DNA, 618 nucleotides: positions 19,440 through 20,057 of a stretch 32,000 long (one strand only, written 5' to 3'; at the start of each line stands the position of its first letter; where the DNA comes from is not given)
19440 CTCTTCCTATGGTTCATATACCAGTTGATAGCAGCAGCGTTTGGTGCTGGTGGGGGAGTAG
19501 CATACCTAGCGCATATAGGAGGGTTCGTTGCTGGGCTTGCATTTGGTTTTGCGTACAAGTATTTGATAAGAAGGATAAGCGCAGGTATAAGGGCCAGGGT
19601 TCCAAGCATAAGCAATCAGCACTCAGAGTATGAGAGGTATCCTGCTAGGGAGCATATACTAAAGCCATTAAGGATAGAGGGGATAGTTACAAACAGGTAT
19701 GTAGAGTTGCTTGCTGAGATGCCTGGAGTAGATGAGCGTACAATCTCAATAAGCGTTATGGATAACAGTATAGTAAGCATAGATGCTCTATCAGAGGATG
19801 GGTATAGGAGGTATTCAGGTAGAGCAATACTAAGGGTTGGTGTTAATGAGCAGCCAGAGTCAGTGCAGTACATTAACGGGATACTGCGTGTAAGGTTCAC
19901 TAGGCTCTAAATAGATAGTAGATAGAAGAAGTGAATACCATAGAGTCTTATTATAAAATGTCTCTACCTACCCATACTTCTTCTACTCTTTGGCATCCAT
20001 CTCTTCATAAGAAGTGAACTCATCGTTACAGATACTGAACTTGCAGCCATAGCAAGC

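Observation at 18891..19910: Rhomboid protease fused to a cytoplasmic alpha-crystallin (small-HSP) like domain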

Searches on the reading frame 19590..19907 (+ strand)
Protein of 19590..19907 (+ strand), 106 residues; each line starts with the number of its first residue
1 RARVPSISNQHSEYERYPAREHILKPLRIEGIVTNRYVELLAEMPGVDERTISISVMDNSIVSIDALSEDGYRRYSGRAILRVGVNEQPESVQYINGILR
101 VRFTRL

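Call 3: search_protein_families(library=pfam, proteins=[window:19590-19907:+], max_evalue=10)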
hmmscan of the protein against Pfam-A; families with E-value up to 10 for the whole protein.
window:19590-19907:+ (106 aa): 0 families

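Call 4: search_protein_families(library=ncbifam, proteins=[window:19590-19907:+], max_evalue=10)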
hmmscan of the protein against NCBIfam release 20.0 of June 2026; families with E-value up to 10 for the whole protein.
window:19590-19907:+ (106 aa): 2 families
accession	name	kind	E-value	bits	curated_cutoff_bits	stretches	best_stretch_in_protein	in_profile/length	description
NF041800.1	Hsp20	equivalog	1.8e-11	44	140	1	20-105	68-149/162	archaeal heat shock protein Hsp20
NF041799.1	Hsp14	equivalog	0.0063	16.5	100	1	32-69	24-60/118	archaeal heat shock protein Hsp14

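Call 5: search_solved_structures(query=window:19590-19907:+, max_evalue=10, show_alignments=3)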
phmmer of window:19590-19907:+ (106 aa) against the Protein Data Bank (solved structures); distinct sequences matched with E-value up to 10: 32.
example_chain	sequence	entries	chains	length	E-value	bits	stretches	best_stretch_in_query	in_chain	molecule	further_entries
4rzk_A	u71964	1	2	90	0.015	19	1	36-103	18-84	Small heat shock protein hsp20 family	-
5nms_B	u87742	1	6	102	0.059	17.1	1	38-88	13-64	25.3 kDa heat shock protein, chloroplastic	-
5nms_A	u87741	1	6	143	0.1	16.3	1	38-88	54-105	25.3 kDa heat shock protein, chloroplastic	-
9ci3_C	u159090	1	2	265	0.11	16.2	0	19-74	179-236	14-3-3 protein gamma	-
6fel_A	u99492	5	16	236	0.16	15.7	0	19-74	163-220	14-3-3 protein gamma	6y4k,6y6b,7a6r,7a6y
6gkf_A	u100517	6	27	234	0.17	15.6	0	19-74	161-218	14-3-3 protein gamma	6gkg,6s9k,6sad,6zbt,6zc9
5d3e_A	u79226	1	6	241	0.18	15.6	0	19-74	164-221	14-3-3 protein gamma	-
7bzw_1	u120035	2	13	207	0.18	15.6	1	38-88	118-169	Heat shock protein 21, chloroplastic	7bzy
6byj_A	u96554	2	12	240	0.2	15.4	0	19-74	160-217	14-3-3 protein gamma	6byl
4e2e_A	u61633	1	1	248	0.2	15.4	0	19-74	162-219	14-3-3 protein gamma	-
8xi3_F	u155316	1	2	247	0.21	15.4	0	19-74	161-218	14-3-3 protein gamma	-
4j6s_A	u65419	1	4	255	0.21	15.4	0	19-74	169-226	14-3-3 protein gamma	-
3uzd_A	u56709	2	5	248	0.21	15.4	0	19-74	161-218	14-3-3 protein gamma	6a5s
2b05_A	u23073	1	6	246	0.22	15.3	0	19-74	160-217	14-3-3 protein gamma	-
4o46_A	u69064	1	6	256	0.24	15.2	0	19-74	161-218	14-3-3 protein gamma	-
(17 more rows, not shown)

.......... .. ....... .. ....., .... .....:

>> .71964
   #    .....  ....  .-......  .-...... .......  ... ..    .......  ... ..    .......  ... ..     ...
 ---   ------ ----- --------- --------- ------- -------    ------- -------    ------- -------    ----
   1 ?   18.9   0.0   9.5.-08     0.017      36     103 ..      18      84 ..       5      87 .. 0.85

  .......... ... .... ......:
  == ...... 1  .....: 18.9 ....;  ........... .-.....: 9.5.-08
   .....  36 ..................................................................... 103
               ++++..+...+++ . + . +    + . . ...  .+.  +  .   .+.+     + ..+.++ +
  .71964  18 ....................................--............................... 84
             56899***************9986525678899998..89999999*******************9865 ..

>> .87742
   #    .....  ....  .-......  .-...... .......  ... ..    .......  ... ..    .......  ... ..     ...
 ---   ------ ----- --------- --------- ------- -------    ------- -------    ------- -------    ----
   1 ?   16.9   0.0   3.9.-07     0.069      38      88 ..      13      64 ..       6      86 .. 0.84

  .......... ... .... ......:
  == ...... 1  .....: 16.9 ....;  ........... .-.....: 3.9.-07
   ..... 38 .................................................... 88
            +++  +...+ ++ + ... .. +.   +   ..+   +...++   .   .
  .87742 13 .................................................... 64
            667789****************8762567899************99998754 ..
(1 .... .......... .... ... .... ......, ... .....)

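Call 13: find_homologous_proteins(query=window:19641-19907:+, max_evalue=10)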
Query window:19641-19907:+: 3 candidates shared short words with the query, none scored E <= 10.

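Call 16: search_solved_structures(query=A2, max_evalue=1, show_alignments=2)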
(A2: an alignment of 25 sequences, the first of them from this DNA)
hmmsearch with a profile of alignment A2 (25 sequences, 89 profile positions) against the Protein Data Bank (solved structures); distinct sequences matched with E-value up to 1: 5.
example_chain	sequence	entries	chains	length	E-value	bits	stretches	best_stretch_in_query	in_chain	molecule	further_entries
4rzk_A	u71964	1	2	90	2.4e-08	37.5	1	8-88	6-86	Small heat shock protein hsp20 family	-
9nvf_A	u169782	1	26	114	0.012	19.2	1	13-84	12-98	Small heat shock protein HSP16.5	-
9nvi_C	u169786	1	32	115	0.012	19.2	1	13-84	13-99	Small heat shock protein HSP16.5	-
1shs_A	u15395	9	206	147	0.028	18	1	13-84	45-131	SMALL HEAT SHOCK PROTEIN | Small heat shock protein HSP16.5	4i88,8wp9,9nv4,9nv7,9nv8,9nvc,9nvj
4eld_A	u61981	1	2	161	0.036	17.7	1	13-84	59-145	Small heat shock protein HSP16.5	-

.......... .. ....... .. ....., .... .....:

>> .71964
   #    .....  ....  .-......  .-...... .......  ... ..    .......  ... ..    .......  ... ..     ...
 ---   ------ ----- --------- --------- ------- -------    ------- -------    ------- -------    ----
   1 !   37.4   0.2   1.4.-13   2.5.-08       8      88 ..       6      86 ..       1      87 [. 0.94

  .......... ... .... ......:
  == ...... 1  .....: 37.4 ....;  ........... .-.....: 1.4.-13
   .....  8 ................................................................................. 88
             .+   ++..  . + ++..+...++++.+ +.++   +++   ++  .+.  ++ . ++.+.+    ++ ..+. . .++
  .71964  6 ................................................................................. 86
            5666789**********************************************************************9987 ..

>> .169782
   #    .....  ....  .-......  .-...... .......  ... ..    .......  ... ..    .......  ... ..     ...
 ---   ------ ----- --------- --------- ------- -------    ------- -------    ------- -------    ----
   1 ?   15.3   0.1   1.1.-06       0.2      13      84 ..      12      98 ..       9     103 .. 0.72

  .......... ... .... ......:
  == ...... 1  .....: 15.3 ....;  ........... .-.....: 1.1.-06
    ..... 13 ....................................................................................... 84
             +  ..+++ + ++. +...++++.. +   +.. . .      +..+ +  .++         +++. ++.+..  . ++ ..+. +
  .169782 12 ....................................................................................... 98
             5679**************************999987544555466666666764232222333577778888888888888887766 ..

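Call 27: search_protein_representatives(alignment_id=A2)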
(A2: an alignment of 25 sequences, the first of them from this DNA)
Query: 25 sequences, 89 profile positions. Proteins with E-value up to 0.001 (for the whole library): 260; up to 1e-10: 12; up to 1e-30: 1. The best 150 are listed.
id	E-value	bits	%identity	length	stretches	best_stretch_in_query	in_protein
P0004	2.0e-33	130.7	-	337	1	4-89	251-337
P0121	4.1e-26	107.3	-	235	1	1-88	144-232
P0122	1.5e-23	99.1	-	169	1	1-88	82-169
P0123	1.6e-23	99.0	-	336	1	4-88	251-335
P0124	3.9e-17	78.5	-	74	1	34-89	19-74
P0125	4.9e-16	75.0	-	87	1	25-88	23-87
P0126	2.2e-12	63.3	-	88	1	10-88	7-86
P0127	4.6e-12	62.3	-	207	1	8-88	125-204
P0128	1.3e-11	60.9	-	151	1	2-75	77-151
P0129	2.4e-11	60.0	-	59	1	31-88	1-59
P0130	3.3e-11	59.5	-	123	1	11-88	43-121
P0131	1.0e-10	58.0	-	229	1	8-89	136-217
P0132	1.9e-09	53.9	-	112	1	11-87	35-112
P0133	3.0e-09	53.3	-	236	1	8-88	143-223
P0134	1.4e-08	51.1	-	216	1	14-89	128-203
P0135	2.2e-08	50.5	-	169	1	7-88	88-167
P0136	2.6e-08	50.3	-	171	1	17-87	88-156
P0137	4.4e-08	49.5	-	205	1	13-87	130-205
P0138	6.8e-08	48.9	-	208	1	4-89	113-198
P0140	1.0e-07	48.3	-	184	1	8-88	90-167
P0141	1.2e-07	48.1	-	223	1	8-87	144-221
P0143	2.6e-07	47.1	-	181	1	8-88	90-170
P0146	3.8e-07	46.5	-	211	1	8-89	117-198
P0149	8.0e-07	45.5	-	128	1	6-88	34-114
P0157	1.3e-06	44.8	-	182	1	9-88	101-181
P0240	9.9e-05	38.8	-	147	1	15-88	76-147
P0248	1.2e-04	38.5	-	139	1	8-82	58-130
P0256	1.4e-04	38.3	-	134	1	7-88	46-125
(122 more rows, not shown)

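Call 31: find_related_loci(query=A2, collection=genome_contigs, flank=3000)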
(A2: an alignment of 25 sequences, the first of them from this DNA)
Query A2 (89 aa) in genome_contigs; peptide patterns used: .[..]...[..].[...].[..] (x = any residue, [..] = any of these).
93 stretches matched a pattern; 26 encode a relative of the query (tblastn E <= 1e-3); 26 distinct loci.
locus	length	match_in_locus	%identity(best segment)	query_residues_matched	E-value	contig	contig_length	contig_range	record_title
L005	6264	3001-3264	93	2-89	9e-52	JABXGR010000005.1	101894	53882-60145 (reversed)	MAG: Candidatus Nitrosocaldus schleperae isolate JZ-1.bins.77 NODE_5_length_101894_cov_5.56714, whole genome shotgun seq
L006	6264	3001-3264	89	2-89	2e-49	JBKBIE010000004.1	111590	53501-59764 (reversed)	MAG: Candidatus Nitrosocaldus sp. isolate 21I_052.bin.46 NODE_4_length_111590_cov_120.058782, whole genome shotgun seque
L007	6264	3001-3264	89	2-89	1e-49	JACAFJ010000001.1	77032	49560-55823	MAG: Candidatus Nitrosocaldus tengchongensis isolate QQ.bins.115137 NODE_1_length_77032_cov_7.41315, whole genome shotgu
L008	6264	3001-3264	88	2-89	6e-49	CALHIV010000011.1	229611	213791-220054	MAG: uncultured Nitrososphaerales archaeon isolate S1_Bin_METABAT__108_1 genome assembly, contig: c_000003092715, whole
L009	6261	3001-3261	85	3-89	3e-48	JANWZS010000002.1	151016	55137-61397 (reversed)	MAG: Candidatus Nitrosocaldus sp. isolate SKYG19 NODE_2_length_151016_cov_5.374906, whole genome shotgun sequence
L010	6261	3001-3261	69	3-89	3e-40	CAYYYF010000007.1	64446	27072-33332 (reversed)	MAG TPA_asm: uncultured Nitrosopumilales archaeon isolate binchicken_co30_36 genome assembly, contig: NODE_488_length_64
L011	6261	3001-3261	67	3-89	3e-39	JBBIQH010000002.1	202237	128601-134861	MAG: Nitrososphaerales archaeon isolate QH2S170213_bin_321 NODE_29_length_202237_cov_5.1968, whole genome shotgun sequen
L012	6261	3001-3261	71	3-89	5e-38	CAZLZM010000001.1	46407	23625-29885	MAG TPA_asm: uncultured Nitrosopumilales archaeon isolate binchicken_co71_71 genome assembly, contig: NODE_307_length_46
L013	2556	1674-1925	64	4-88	2e-34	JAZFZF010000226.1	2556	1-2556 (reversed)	MAG: Nitrososphaerales archaeon isolate MT6bin.18 MT6bin.18_226, whole genome shotgun sequence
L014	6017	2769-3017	60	5-88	2e-33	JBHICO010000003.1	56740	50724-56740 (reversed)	MAG: Nitrososphaerales archaeon isolate bea2_sp1_bin.4 NODE_7_length_56740_cov_5.886919, whole genome shotgun sequence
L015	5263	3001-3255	59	4-89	4e-33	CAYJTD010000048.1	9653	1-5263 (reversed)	MAG TPA_asm: uncultured Nitrosopumilales archaeon isolate ERP125453_co1_312 genome assembly, contig: NODE_8365_length_96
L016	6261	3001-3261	60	1-88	6e-32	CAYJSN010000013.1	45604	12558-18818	MAG TPA_asm: uncultured Nitrosopumilales archaeon isolate ERP125453_co1_176 genome assembly, contig: NODE_577_length_456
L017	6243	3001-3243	62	4-85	1e-30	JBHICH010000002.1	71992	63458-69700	MAG: Nitrososphaerales archaeon isolate bea2_sp3_bin.8 NODE_3_length_71992_cov_11.256794, whole genome shotgun sequence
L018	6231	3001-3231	49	3-80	2e-22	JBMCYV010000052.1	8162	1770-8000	MAG: Candidatus Nitrosomirales archaeon isolate DSS1 Ga0376076_0012479, whole genome shotgun sequence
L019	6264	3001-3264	33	1-88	3e-6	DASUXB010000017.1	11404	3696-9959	MAG TPA_asm: Nitrososphaera sp. isolate SMAG_U1858 k141_573508, whole genome shotgun sequence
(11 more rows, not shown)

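Call 45: list_cluster_members(proteins=[P0123, P0137, P0157, P0248, P0126, P0132, P0240, P0127, P0131, P0140])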
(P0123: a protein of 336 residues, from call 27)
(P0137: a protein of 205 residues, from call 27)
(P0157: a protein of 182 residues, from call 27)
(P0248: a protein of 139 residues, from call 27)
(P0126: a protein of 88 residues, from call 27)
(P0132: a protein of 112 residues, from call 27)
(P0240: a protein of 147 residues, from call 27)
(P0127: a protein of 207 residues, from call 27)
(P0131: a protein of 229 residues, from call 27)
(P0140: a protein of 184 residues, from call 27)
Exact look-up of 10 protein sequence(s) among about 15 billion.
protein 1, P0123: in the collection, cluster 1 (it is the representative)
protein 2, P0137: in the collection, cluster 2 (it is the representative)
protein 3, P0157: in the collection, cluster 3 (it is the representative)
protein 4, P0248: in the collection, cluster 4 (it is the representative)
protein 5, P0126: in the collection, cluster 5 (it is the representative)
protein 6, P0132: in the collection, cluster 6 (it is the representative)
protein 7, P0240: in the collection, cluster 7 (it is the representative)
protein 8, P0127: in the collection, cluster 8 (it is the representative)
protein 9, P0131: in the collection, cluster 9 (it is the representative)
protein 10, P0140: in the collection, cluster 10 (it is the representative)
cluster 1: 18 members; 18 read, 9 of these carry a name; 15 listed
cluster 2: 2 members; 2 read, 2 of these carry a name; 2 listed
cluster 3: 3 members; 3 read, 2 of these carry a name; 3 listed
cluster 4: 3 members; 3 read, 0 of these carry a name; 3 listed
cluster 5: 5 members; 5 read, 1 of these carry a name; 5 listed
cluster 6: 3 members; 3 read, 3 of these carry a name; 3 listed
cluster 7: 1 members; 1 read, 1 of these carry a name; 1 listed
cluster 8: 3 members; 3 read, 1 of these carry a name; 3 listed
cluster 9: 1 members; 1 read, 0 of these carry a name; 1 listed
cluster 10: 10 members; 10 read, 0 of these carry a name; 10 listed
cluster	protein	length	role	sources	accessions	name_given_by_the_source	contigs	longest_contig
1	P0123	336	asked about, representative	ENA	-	-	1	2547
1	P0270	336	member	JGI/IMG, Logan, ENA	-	rhomboid family protein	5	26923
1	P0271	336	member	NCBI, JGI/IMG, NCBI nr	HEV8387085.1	MAG TPA: rhomboid family intramembrane serine protease [Nitrososphaera sp.] | membrane associated rhomboid family serine protease | rhomboid family intramembrane serine protease [Nitrososphaera sp.]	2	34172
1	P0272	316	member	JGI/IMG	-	membrane associated rhomboid family serine protease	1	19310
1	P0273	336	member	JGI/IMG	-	rhomboid family protein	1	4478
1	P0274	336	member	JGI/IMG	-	membrane associated rhomboid family serine protease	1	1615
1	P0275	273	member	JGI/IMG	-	membrane associated rhomboid family serine protease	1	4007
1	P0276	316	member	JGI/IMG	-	membrane associated rhomboid family serine protease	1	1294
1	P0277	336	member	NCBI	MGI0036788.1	MAG: rhomboid family intramembrane serine protease [Nitrososphaera sp.]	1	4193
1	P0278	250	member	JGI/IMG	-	HSP20 family molecular chaperone IbpA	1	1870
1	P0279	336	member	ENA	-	-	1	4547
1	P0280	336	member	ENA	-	-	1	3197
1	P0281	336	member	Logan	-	-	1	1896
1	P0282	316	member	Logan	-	-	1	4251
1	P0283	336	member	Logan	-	-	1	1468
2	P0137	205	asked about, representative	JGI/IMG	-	hypothetical protein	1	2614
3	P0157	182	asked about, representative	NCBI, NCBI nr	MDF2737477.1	MAG: putative rane protein, partial [Nitrososphaeraceae archaeon] | putative rane protein [Nitrososphaeraceae archaeon]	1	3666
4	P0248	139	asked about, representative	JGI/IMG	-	-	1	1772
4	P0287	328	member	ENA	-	-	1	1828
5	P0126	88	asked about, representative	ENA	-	-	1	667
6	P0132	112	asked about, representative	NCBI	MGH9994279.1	MAG: hypothetical protein ACRD4J_03440, partial [Nitrososphaeraceae archaeon]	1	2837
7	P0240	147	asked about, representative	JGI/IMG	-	hypothetical protein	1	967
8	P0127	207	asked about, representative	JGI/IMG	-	-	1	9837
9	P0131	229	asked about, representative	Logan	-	-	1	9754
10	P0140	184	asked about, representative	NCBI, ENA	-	-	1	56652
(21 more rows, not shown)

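Call 47: find_homologous_proteins(query=P0287)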
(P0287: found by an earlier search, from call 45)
Query P0287 (328 aa): 7988 proteins with E <= 0.001 among 8000 candidates; the best 120 are listed.
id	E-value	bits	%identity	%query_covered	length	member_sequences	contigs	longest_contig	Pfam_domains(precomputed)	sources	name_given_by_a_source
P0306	1.1e-176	605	85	99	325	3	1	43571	PF01694.29,PF08551.16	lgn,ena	-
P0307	6.6e-175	599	82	98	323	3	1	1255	PF01694.29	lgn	-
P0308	5.7e-168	576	82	98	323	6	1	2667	PF01694.29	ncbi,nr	ncbi:MAG: rhomboid family intramembrane serine protease [Candidatus Bathyarchaeota archaeon]|nr:rhom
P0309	7.6e-156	537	76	98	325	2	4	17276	PF01694.29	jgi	-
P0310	3.6e-154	531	76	98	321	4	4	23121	PF01694.29,PF08551.16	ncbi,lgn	-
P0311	4.1e-151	521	72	98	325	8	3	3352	PF01694.29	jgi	-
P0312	1.3e-150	519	72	98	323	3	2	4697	PF01694.29,PF08551.16,PF17886.8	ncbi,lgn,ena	-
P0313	8.6e-147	507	71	97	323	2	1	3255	PF01694.29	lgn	-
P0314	2.3e-145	502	69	98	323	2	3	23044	PF01694.29,PF08551.16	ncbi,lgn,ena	-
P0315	3.6e-145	501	70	98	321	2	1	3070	PF01694.29,PF08551.16,PF17886.8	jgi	jgi:membrane associated rhomboid family serine protease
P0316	1.1e-141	490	68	98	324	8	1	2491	PF01694.29,PF08551.16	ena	-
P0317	1.1e-140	487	66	98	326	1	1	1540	PF01694.29,PF17886.8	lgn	-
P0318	1.3e-140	486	67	97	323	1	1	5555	PF01694.29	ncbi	-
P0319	2.1e-140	486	68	98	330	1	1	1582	PF01694.29,PF08551.16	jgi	jgi:membrane associated rhomboid family serine protease/HSP20 family molecular chaperone IbpA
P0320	3.6e-140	485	69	98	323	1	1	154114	PF01694.29,PF08551.16,PF17886.8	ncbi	-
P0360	1.9e-125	437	60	98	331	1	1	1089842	PF01694.29,PF08551.16,PF17886.8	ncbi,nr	ncbi:MAG: rhomboid family intramembrane serine protease [Candidatus Bathyarchaeota archaeon]|nr:MAG:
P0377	1.0e-122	428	59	98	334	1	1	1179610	PF01694.29,PF17886.8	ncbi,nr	ncbi:MAG: rhomboid family intramembrane serine protease [Candidatus Bathyarchaeota archaeon]|nr:MAG:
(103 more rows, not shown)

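Call 50: find_encoding_contigs(protein=P0360, flank=6000, max_places=1)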
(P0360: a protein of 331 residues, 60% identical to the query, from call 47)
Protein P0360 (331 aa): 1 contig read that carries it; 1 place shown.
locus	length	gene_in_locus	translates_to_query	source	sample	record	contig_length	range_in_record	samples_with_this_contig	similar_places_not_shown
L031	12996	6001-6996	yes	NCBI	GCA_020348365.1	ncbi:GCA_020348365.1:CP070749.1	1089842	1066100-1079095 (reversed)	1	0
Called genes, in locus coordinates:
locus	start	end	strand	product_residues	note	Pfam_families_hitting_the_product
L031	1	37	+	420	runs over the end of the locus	PF09861:Lar_N, PF21113:LarA_C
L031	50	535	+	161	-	PF00583:Acetyltransf_1, PF13673:Acetyltransf_10, PF13508:Acetyltransf_7, PF08445:FR47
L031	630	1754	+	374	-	PF04055:Radical_SAM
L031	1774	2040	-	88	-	-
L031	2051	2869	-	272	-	-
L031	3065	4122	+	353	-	-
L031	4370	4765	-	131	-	PF00411:Ribosomal_S11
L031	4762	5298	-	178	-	PF01479:S4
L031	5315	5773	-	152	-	PF00416:Ribosomal_S13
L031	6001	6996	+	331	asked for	PF01694:Rhomboid, PF08551:DUF1751 (weak), PF17886:ArsA_HSP20 (weak)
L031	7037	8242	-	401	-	PF01321:Creatinase_N, PF00557:Peptidase_M24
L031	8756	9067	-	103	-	PF03297:Ribosomal_S25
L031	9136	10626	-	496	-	PF23545:Zn_ribbon_HMPTM, PF13353:Fer4_12 (faint), PF04055:Radical_SAM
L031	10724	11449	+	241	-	PF01978:TrmB, PF11495:TrmB_EBD_N (weak)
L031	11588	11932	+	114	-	-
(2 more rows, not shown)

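Call 51: find_encoding_contigs(protein=P0377, flank=6000, max_places=1)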
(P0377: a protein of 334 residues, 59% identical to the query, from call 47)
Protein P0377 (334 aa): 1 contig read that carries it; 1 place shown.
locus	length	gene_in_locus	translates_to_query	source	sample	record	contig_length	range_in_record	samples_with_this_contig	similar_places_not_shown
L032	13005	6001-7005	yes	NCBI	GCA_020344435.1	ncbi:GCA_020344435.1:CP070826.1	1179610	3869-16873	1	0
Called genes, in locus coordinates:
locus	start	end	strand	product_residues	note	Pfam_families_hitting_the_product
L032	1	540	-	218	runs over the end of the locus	PF00318:Ribosomal_S2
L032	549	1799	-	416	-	PF03952:Enolase_N, PF00113:Enolase_C, PF13378:MR_MLE_C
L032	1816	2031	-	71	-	PF01194:RNA_pol_N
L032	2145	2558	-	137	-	PF00380:Ribosomal_S9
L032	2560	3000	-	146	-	PF00572:Ribosomal_L13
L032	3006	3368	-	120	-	PF17135:Ribosomal_L18, PF00828:Ribosomal_L27A (weak)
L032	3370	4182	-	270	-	PF01193:RNA_pol_L, PF01000:RNA_pol_A_bac, PF12837:Fer4_6 (weak), PF13237:Fer4_10, PF12838:Fer4_7 (weak), PF13187:Fer4_9 (weak)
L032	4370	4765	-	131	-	PF00411:Ribosomal_S11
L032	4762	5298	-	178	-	PF01479:S4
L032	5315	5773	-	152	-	PF00416:Ribosomal_S13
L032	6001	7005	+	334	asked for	PF01694:Rhomboid, PF17886:ArsA_HSP20 (weak)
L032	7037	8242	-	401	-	PF01321:Creatinase_N, PF00557:Peptidase_M24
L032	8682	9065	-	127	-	PF03297:Ribosomal_S25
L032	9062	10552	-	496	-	PF23545:Zn_ribbon_HMPTM, PF13353:Fer4_12 (faint), PF04055:Radical_SAM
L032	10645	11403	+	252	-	PF01978:TrmB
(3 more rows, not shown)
